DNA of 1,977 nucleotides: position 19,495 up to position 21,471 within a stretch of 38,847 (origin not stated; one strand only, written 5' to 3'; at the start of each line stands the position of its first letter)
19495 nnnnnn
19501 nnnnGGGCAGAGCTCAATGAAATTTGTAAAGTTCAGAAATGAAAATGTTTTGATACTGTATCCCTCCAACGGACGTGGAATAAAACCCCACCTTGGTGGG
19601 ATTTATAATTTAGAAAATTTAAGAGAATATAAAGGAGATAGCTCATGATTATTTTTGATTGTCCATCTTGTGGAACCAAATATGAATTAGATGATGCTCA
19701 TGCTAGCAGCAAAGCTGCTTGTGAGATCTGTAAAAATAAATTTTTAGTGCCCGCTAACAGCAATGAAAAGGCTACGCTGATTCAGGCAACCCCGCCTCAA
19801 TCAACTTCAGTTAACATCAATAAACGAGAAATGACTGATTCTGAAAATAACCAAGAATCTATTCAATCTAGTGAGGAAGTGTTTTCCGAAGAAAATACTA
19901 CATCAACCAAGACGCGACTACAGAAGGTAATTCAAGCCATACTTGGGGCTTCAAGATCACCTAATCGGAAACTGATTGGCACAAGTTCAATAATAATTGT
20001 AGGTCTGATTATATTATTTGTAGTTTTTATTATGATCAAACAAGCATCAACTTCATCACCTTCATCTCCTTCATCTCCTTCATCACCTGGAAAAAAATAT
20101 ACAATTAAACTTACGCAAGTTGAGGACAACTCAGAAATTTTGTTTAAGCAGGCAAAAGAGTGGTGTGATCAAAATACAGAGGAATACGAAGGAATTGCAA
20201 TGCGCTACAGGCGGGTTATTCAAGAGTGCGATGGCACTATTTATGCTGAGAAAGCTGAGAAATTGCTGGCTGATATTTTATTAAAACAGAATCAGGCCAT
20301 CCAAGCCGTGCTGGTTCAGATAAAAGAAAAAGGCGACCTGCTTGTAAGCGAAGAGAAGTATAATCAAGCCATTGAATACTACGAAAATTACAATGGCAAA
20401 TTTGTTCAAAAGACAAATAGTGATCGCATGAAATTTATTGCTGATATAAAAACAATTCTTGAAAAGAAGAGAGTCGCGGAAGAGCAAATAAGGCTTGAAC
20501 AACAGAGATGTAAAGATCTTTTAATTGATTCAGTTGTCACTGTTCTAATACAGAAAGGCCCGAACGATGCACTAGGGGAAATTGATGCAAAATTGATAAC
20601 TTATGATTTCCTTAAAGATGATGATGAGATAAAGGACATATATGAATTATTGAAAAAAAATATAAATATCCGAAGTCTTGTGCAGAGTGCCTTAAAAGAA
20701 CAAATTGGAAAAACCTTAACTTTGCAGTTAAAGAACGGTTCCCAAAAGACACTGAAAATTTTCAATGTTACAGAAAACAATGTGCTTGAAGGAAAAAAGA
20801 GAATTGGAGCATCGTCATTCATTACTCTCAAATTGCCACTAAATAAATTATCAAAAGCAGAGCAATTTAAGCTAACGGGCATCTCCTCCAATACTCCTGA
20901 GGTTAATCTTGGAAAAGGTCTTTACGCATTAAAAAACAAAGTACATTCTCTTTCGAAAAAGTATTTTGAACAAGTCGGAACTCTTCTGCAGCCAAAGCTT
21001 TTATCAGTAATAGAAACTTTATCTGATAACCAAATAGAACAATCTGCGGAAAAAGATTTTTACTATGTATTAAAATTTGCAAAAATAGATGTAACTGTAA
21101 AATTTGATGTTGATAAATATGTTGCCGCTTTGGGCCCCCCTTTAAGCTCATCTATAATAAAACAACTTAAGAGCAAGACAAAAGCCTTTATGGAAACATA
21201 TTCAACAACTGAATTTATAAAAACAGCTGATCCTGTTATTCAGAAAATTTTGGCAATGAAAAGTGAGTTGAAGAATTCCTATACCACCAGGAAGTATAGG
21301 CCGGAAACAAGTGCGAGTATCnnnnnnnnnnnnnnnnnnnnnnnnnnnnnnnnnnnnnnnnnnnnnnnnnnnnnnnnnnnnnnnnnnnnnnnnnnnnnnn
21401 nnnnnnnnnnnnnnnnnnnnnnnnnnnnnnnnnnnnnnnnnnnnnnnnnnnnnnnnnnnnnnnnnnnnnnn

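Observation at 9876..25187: Candidate glycan capture-import-degradation locus built around a peptide-type ABC importer, with no regulator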

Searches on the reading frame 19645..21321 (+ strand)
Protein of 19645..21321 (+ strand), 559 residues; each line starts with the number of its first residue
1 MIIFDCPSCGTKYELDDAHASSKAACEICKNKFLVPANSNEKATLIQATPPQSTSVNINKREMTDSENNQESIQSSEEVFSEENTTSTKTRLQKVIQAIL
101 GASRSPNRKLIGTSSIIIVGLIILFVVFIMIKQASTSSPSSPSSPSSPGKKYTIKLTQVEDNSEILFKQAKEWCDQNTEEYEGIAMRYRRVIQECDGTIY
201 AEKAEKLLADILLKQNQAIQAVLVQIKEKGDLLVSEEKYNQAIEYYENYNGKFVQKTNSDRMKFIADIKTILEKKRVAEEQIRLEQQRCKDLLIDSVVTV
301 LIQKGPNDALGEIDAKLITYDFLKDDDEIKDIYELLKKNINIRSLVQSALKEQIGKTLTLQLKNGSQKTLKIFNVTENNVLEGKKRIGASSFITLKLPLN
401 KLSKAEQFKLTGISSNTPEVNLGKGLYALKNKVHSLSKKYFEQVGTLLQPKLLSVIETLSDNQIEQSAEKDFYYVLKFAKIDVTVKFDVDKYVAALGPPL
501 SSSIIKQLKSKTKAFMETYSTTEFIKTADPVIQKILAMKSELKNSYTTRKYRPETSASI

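Call 16: search_protein_families(library=pfam, proteins=[window:19645-21321:+], max_evalue=10)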
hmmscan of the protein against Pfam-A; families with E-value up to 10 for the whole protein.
window:19645-21321:+ (559 aa): 10 families
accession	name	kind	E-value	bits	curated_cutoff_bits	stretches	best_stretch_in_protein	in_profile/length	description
PF13717.11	Zn_ribbon_4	-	0.00019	21.7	30.3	1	4-33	3-35/36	zinc-ribbon domain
PF17011.10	DUF5093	-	0.00092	19.9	27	1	466-524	55-112/131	Domain of unknown function (DUF5093)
PF13588.12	HSDR_N_2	-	0.0095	16.5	25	1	204-265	34-94/110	Type I restriction enzyme R protein N terminus (HSDR_N)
PF05129.18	Zn_ribbon_Elf1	-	0.017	15.6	29.8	1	3-40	22-63/79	Transcription elongation factor Elf1 like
PF14156.11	AbbA_antirepres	-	0.021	15.2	27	1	199-247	8-58/63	Antirepressor AbbA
PF13719.11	Zn_ribbon_5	-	0.05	13.8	29.3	1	3-29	2-31/37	zinc-ribbon domain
PF24441.1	DUF7560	-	0.1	12.7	27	1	3-18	5-20/44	Family of unknown function (DUF7560)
PF20264.4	DUF4784_N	-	0.11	13.3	24.2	1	147-198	17-66/107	DUF4784 N-terminal Ig-like domain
PF22191.2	IBR_1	-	0.12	12.8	27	1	5-33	5-31/47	IBR domain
PF22878.1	SPT2_N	-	7.6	7.9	26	1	247-294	21-70/91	SPT2 N-terminal domain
